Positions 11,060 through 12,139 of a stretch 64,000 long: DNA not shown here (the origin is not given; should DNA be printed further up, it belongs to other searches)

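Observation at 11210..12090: Heliorhodopsin with intact retinal-binding residues, monocistronic, in a sugar-fermenting Clostridia-like context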

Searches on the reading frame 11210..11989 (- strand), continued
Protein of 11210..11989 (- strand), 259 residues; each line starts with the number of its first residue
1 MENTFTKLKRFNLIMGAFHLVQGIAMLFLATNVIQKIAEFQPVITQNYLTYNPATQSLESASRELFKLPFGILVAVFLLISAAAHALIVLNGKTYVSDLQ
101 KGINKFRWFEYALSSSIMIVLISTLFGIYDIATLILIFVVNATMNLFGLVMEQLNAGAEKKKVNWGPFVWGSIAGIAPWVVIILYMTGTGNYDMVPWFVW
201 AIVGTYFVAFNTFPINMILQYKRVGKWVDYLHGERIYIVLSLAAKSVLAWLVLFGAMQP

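Call 34: search_solved_structures(query=window:11210-11989:-, max_evalue=1e-40, show_alignments=5)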
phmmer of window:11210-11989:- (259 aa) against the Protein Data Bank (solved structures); distinct sequences matched with E-value up to 1e-40: 6.
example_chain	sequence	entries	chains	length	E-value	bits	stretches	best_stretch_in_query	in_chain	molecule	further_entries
6is6_A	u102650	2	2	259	1.1e-57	198.5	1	3-259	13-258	heliorhodopsin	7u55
7clj_A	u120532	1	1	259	2.6e-57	197.3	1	3-259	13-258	heliorhodopsin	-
9vfc_A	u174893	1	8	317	8.4e-52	179.3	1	11-259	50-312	heliorhodopsin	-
9ljj_A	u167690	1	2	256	1.9e-49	171.6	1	7-259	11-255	Heliorhodopsin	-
6su3_X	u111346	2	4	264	2.1e-49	171.4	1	7-259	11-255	48C12 heliorhodopsin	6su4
6uh3_A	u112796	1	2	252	4.6e-49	170.3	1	7-256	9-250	Heliorhodopsin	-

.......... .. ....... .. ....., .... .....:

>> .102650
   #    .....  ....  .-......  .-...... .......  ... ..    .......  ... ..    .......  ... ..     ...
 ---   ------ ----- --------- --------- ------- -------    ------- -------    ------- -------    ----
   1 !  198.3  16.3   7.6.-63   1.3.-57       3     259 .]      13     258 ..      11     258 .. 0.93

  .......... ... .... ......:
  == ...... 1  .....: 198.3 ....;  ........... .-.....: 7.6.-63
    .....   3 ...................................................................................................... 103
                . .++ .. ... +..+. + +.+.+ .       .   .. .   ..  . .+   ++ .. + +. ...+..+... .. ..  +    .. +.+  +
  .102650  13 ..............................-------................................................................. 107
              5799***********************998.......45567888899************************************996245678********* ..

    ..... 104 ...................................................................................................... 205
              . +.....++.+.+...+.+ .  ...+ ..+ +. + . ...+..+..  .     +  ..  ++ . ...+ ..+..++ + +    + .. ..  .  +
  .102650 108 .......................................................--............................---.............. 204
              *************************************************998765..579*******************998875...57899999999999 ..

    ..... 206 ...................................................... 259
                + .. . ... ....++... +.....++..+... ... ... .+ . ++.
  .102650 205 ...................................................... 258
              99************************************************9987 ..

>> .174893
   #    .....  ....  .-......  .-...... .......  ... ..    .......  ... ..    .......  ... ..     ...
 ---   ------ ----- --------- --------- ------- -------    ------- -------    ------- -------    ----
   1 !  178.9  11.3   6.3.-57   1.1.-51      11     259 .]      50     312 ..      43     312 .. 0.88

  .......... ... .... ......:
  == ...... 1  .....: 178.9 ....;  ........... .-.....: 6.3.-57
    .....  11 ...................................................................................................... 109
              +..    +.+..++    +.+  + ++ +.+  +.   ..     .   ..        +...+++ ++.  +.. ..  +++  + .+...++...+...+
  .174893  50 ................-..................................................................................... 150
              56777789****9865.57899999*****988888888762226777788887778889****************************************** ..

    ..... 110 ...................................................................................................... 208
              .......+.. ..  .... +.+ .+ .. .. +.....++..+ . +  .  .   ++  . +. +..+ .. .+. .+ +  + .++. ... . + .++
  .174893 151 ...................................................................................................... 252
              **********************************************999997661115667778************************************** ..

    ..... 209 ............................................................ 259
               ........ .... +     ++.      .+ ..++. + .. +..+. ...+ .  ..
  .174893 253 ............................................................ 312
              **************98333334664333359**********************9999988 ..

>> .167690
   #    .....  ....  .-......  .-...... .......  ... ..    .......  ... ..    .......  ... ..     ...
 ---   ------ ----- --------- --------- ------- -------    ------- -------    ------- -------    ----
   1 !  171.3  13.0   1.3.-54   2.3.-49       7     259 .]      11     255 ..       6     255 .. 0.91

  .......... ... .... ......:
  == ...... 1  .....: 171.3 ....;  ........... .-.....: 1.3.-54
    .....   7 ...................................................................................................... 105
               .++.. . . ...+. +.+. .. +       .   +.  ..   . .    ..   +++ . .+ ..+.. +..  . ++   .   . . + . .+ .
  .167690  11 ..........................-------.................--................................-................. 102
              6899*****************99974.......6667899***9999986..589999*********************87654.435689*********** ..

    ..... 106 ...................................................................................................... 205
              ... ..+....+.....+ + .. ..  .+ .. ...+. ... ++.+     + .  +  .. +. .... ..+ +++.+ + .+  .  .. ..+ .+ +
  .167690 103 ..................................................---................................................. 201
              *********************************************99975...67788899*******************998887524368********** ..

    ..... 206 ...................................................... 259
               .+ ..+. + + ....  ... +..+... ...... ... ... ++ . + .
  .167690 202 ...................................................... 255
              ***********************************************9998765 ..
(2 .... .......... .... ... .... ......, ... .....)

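Call 38: find_encoding_contigs(protein=P0003, flank=6000, max_places=2)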
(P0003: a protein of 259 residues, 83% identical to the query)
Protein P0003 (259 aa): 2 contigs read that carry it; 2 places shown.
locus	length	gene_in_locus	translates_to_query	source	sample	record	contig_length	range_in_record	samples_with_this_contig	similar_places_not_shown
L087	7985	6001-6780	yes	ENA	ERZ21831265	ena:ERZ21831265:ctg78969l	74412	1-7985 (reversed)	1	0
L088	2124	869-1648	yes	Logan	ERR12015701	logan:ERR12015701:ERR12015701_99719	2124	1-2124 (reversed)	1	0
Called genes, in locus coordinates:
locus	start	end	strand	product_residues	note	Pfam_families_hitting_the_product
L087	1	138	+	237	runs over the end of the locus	PF13276:HTH_21, PF00665:rve, PF13683:rve_3, PF13333:rve_2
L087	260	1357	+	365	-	PF02661:Fic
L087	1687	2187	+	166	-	-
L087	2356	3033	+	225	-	-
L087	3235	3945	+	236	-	PF01791:DeoC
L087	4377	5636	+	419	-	PF03033:Glyco_transf_28, PF06722:EryCIII-like_C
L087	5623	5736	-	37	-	-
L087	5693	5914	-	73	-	-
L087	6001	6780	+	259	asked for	PF18761:Heliorhodopsin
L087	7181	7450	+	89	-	-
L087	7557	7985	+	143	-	?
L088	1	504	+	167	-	?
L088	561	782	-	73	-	-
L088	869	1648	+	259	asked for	PF18761:Heliorhodopsin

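Call 39: find_encoding_contigs(protein=P0008, flank=6000, max_places=2)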
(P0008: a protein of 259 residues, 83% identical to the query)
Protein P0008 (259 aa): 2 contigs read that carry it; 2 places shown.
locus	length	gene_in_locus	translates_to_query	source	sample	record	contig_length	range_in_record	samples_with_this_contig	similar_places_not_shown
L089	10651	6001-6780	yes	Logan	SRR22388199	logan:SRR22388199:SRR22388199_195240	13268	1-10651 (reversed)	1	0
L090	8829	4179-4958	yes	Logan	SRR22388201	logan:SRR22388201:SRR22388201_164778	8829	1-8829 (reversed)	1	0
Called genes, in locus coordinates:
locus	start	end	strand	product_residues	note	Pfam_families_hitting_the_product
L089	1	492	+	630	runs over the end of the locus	PF01663:Phosphodiest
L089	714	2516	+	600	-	PF01593:Amino_oxidase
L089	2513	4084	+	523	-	PF00890:FAD_binding_2, PF01266:DAO (weak), PF01494:FAD_binding_3 (faint), PF01593:Amino_oxidase, PF12831:FAD_oxidored (weak), PF13450:NAD_binding_8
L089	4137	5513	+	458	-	PF04773:FecR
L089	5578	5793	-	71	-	PF11127:YgaP-like_TM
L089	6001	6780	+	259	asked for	PF18761:Heliorhodopsin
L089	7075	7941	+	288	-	PF00583:Acetyltransf_1, PF13508:Acetyltransf_7 (faint), PF08445:FR47 (weak)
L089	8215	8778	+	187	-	-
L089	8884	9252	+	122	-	PF13788:DUF4180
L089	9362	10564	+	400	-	PF07690:MFS_1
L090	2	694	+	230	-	?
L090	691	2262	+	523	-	PF00890:FAD_binding_2, PF01266:DAO (weak), PF01494:FAD_binding_3 (faint), PF01593:Amino_oxidase, PF12831:FAD_oxidored (weak), PF13450:NAD_binding_8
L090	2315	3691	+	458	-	PF04773:FecR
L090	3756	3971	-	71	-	PF11127:YgaP-like_TM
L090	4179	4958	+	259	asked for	PF18761:Heliorhodopsin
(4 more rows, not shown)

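Call 40: predict_structure(alignment_id=A1)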
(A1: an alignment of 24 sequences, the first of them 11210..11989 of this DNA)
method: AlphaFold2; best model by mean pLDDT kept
length: 259 residues; sequences in the alignment: 24
mean_pLDDT: 68.6   pTM: 0.68
mean pLDDT of the five models: 68.6, 67.0, 66.1, 61.7, 57.0
residues with pLDDT >= 90: 0; 70-90: 124; 50-70: 107; < 50: 28
segments of 3 or more residues with pLDDT < 50: 39-52, 54-65
pLDDT, mean of each block of 10 residues (from residue 1): 73 86 81 55 45 46 52 80 87 79 77 77 67 76 76 62 62 70 72 63 68 65 58 73 75 59
secondary structure, 60 per line:
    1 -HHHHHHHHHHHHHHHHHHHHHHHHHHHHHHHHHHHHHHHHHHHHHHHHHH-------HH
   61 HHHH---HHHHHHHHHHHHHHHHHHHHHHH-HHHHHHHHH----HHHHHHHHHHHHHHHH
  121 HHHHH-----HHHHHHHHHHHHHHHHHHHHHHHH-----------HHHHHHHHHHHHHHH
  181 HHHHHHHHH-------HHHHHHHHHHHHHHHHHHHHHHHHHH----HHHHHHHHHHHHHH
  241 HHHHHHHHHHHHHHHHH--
elements in order: H2-51 H59-64 H68-90 H92-100 H105-125 H131-154 H166-189 H197-222 H227-257

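Call 43: fold_search(model_id=the predicted structure, library=pdb)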
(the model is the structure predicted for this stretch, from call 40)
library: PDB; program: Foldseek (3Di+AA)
matches with E <= 10: 720; with E <= 0.001: 10
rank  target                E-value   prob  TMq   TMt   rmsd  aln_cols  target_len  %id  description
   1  7clj                  1.6e-08  1.00  0.73  0.76   7.6       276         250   38  Crystal structure of Thermoplasmatales archaeon heliorhodopsin E108D mutant (released 2020-09-02)
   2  6su4_A                2.4e-08  1.00  0.71  0.72   7.3       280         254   36  Crystal structure of the 48C12 heliorhodopsin in the blue form at pH 4.3 (released 2019-12-11)
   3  6is6                  3.8e-08  1.00  0.73  0.75   7.2       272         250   41  Crystal structure of Thermoplasmatales archaeon heliorhodopsin (released 2019-09-25)
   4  6su4_X                4.9e-08  1.00  0.72  0.73   7.3       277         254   38  Crystal structure of the 48C12 heliorhodopsin in the blue form at pH 4.3 (released 2019-12-11)
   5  6su3_A                5.3e-08  1.00  0.70  0.71   7.3       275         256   38  Crystal structure of the 48C12 heliorhodopsin in the violet form at pH 8.8 (released 2019-12-11)
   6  7u55                  6.4e-08  1.00  0.71  0.74   7.7       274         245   39  Crystal structure of Thermoplasmatales archaeon heliorhodopsin at pH 4.5 (released 2022-09-07)
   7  6su3_X                1.1e-07  1.00  0.70  0.71   7.5       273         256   39  Crystal structure of the 48C12 heliorhodopsin in the violet form at pH 8.8 (released 2019-12-11)
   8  9ljj_A                1.7e-07  1.00  0.70  0.71   7.4       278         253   37  cryo-EM structure of a nanobody bound heliorhodopsin (released 2025-02-12)
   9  6uh3_B                2.4e-07  1.00  0.71  0.75   7.5       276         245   37  Crystal structure of bacterial heliorhodopsin 48C12 (released 2019-12-04)
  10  9wfa                  4.2e-04  1.00  0.54  0.57   6.4       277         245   12  Cryo-EM structure of psXR (released 2026-03-18)
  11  5azd_C                1.8e-03  1.00  0.53  0.55   7.1       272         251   13  Crystal structure of thermophilic rhodopsin. (released 2016-04-27)
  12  5azd_B                2.7e-03  1.00  0.56  0.58   7.6       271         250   14  Crystal structure of thermophilic rhodopsin. (released 2016-04-27)
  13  5azd_D                3.7e-03  1.00  0.54  0.56   7.0       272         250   13  Crystal structure of thermophilic rhodopsin. (released 2016-04-27)
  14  8jgf_R                4.4e-03  1.00  0.53  0.57   7.3       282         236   12  CryoEM structure of Gq-coupled MRGPRX1 with peptide agonist BAM8-22 (released 2024-01-10)
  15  5azd_A                4.8e-03  1.00  0.56  0.57   6.6       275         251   15  Crystal structure of thermophilic rhodopsin. (released 2016-04-27)
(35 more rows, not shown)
